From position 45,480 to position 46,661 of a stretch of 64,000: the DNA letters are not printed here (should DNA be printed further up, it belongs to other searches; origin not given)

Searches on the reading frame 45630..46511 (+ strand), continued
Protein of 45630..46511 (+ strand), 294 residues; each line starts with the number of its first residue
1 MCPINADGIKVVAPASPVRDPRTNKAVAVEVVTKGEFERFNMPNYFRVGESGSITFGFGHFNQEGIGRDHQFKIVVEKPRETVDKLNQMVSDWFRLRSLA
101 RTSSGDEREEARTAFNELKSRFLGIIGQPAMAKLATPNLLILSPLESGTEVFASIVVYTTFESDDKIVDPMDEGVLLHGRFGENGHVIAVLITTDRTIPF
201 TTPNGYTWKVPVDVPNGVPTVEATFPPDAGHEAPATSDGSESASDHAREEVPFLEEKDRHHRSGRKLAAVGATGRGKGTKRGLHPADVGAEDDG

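Call 56: fold_search(model_id=the predicted structure, library=viral)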
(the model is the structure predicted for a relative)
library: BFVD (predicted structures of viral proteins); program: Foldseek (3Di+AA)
matches with E <= 10: 219; with E <= 0.001: 0
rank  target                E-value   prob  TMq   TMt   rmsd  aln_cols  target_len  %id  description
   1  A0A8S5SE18            2.0e-01  0.07  0.09  0.10  36.4       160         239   14  Uncharacterized protein [virus sp. ctX0L1]
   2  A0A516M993            2.0e-01  0.06  0.14  0.14  23.9       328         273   10  (no name in the UniProt tables at hand)
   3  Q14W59                2.2e-01  0.04  0.08  0.08  24.6       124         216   17  ORF47 [Ranid herpesvirus 2]
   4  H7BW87                4.1e-01  0.06  0.13  0.16  31.3       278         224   11  (no name in the UniProt tables at hand)
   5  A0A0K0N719            4.1e-01  0.04  0.12  0.05  37.3       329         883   11  Putative structural protein [Gordonia phage GMA2]
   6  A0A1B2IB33            5.2e-01  0.03  0.10  0.10  35.7       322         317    9  (no name in the UniProt tables at hand)
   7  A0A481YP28            5.5e-01  0.06  0.09  0.08  32.1       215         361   12  Uncharacterized protein [Pithovirus LCDPAC02]
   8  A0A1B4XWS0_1          5.8e-01  0.02  0.10  0.04  39.8       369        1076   10  Chlorovirus glyco repeat domain-containing [Tenacibaculum phage pT24]
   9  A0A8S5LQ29            6.6e-01  0.03  0.09  0.15  22.4       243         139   12  Single-stranded DNA-binding protein [Siphoviridae sp. ctVFv13]
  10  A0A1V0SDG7            7.0e-01  0.06  0.07  0.10  33.7       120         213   19  PKD domain [Indivirus ILV1]
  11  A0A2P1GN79            7.4e-01  0.01  0.08  0.04  40.5       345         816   13  Capsid protein [Wenling thamnaconus striatus hepevirus]
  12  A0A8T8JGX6            9.4e-01  0.01  0.08  0.06  48.0       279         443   15  (no name in the UniProt tables at hand)
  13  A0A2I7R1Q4            1.0e+00  0.02  0.09  0.09  32.0       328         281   12  (no name in the UniProt tables at hand)
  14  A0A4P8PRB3            1.0e+00  0.01  0.08  0.11  35.5       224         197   11  L2 (Fragment) [Human papillomavirus 202]
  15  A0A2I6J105            1.1e+00  0.16  0.14  0.41  10.7        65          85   14  Envelope phospholipase OPG057 [Vaccinia virus]
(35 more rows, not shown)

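Call 59: find_related_loci(query=A5, collection=genome_contigs, flank=6000)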
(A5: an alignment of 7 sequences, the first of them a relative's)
Query A5 (294 aa) in genome_contigs; peptide patterns used: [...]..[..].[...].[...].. (x = any residue, [..] = any of these).
59 stretches matched a pattern; 4 encode a relative of the query (tblastn E <= 1e-3); 4 distinct loci.
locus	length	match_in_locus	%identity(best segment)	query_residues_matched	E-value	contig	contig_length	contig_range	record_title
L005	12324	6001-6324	30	93-201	4e-5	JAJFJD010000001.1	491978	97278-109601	MAG: Alphaproteobacteria bacterium isolate OFTM110 OFTM110_0, whole genome shotgun sequence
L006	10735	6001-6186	38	168-222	4e-5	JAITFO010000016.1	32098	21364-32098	MAG: Candidatus Fibrimonadaceae bacterium isolate Nx346_bin45 k119_349106, whole genome shotgun sequence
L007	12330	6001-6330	30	91-201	7e-5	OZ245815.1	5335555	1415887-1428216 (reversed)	MAG: Alphaproteobacteria bacterium isolate 7f0d7cf2-30dd-46ca-8880-9cb867015a81 genome assembly, chromosome: 1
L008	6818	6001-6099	51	168-201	8e-5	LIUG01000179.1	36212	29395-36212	MAG: Candidatus Fibrimonas termitidis isolate GUT221 contig_6575, whole genome shotgun sequence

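Call 64: find_related_loci(query=A5, collection=metagenome_contigs, flank=3000)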
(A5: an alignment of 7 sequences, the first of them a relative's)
Query A5 (294 aa) in metagenome_contigs; peptide patterns used: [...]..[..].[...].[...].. (x = any residue, [..] = any of these).
127 stretches matched a pattern; 8 encode a relative of the query (tblastn E <= 1e-3); 8 distinct loci.
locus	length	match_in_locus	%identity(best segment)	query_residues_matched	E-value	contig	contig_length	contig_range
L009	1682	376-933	34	25-217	1e-30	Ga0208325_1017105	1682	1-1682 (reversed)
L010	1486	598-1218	32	1-216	1e-29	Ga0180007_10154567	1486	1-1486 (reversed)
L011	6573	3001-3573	33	41-226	2e-25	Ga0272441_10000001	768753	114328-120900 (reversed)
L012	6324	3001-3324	31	93-201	7e-6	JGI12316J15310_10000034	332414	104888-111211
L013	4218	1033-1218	38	168-222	4e-5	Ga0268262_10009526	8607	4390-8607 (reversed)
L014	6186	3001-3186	38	168-222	5e-5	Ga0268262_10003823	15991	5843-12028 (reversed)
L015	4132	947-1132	38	168-222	4e-5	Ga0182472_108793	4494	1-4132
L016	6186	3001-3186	38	168-222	4e-5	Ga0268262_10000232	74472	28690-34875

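Call 69: find_homologous_proteins(query=P0003, max_evalue=0.001)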
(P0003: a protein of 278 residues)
Query P0003 (278 aa): 2 proteins with E <= 0.001 among 1158 candidates.
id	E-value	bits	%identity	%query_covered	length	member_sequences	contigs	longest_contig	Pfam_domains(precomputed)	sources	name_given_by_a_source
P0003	9.0e-185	631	100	100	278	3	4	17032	-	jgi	jgi:hypothetical protein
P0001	1.3e-60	223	45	99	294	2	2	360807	-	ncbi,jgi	ncbi:MAG: hypothetical protein WC242_04155 [Candidatus Paceibacterota bacterium]|jgi:hypothetical pr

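Call 70: find_encoding_contigs(protein=P0003, flank=8000, max_places=4)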
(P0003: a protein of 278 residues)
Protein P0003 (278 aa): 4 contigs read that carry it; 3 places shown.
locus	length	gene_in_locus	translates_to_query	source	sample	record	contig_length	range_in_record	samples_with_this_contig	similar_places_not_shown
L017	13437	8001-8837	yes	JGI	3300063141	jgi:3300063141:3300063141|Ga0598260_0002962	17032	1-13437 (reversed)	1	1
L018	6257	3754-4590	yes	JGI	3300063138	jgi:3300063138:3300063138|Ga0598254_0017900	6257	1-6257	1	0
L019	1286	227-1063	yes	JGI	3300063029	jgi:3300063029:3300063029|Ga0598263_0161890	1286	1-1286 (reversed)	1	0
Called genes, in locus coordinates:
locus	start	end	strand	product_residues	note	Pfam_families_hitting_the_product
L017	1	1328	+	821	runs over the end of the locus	PF01326:PPDK_N, PF00391:PEP-utilizers, PF02896:PEP-utilizers_C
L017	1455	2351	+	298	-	PF06790:UPF0259 (weak), PF25231:DUF7847 (weak)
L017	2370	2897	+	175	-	PF01965:DJ-1_PfpI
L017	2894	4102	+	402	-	PF03952:Enolase_N, PF00113:Enolase_C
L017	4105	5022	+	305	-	PF01145:Band_7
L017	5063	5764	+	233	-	PF00483:NTP_transferase, PF01128:IspD (weak), PF12804:NTP_transf_3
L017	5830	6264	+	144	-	-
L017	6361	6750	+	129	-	-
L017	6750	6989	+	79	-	PF01726:LexA_DNA_bind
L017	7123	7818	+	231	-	PF01936:NYN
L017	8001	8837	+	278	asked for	-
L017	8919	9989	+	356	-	PF03706:LPG_synthase_TM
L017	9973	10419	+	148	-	PF01219:DAGK_prokar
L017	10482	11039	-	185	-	PF01966:HD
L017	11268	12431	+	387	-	PF00266:Aminotran_5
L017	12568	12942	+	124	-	PF01592:NifU_N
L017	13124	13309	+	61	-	PF12797:Fer4_2 (weak), PF12837:Fer4_6 (weak), PF13237:Fer4_10 (faint), PF00037:Fer4 (weak), PF13459:Fer4_15, PF13370:Fer4_13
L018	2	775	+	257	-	?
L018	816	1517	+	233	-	PF00483:NTP_transferase, PF01128:IspD (weak), PF12804:NTP_transf_3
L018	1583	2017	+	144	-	-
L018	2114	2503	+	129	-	-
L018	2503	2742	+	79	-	PF01726:LexA_DNA_bind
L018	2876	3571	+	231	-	PF01936:NYN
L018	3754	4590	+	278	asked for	-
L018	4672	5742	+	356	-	PF03706:LPG_synthase_TM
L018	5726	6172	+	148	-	PF01219:DAGK_prokar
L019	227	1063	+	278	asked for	-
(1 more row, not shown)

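Call 77: search_protein_families(library=padloc, proteins=[window:45630-46511:+], max_evalue=0.1)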
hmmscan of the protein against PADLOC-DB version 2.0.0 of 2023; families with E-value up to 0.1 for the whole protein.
window:45630-46511:+ (294 aa): 0 families

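Call 78: search_protein_families(library=ncbifam, proteins=[window:45630-46511:+], max_evalue=0.1)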
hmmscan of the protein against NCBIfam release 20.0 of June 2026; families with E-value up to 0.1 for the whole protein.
window:45630-46511:+ (294 aa): 0 families

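Call 88: search_solved_structures(query=A5, max_evalue=10)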
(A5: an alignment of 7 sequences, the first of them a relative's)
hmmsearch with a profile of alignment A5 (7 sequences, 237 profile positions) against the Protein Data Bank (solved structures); distinct sequences matched with E-value up to 10: 13.
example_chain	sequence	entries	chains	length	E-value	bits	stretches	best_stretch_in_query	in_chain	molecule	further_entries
6wf0_B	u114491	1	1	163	0.68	12.4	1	90-129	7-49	Hemagglutinin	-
6bkp_B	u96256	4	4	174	0.73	12.4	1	89-129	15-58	Hemagglutinin | Hemagglutinin HA2 chain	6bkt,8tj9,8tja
7u8l_B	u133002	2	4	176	0.74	12.3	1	89-129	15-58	Hemagglutinin HA2 subunit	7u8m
4o5i_B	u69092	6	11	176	0.74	12.3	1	89-129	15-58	Hemagglutinin HA2 chain | Hemagglutinin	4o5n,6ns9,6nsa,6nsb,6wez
7u8j_B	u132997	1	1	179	0.77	12.3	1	89-129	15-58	Hemagglutinin HA2 subunit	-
9b7i_a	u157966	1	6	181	0.78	12.2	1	89-129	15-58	Hemagglutinin HA2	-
1xzy_A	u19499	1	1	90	1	11.9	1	78-136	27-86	Alpha-hemoglobin stabilizing protein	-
1w09_A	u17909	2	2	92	1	11.9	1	78-136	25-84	ALPHA-HEMOGLOBIN STABILIZING PROTEIN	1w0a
3ia3_A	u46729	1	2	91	1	11.9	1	78-136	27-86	Alpha-hemoglobin-stabilizing protein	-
8j4u_M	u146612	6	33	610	1.1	11.8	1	67-128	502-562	Nucleoside triphosphate hydrolase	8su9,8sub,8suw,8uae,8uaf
7kc1_B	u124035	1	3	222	1.2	11.7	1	89-129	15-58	Fusion protein of Hemagglutinin and Envelope glycoprotein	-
3ovu_A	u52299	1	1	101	1.2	11.6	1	78-136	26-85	Alpha-hemoglobin-stabilizing protein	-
9o8q_B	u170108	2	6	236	1.3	11.5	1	89-129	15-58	Hemagglutinin HA2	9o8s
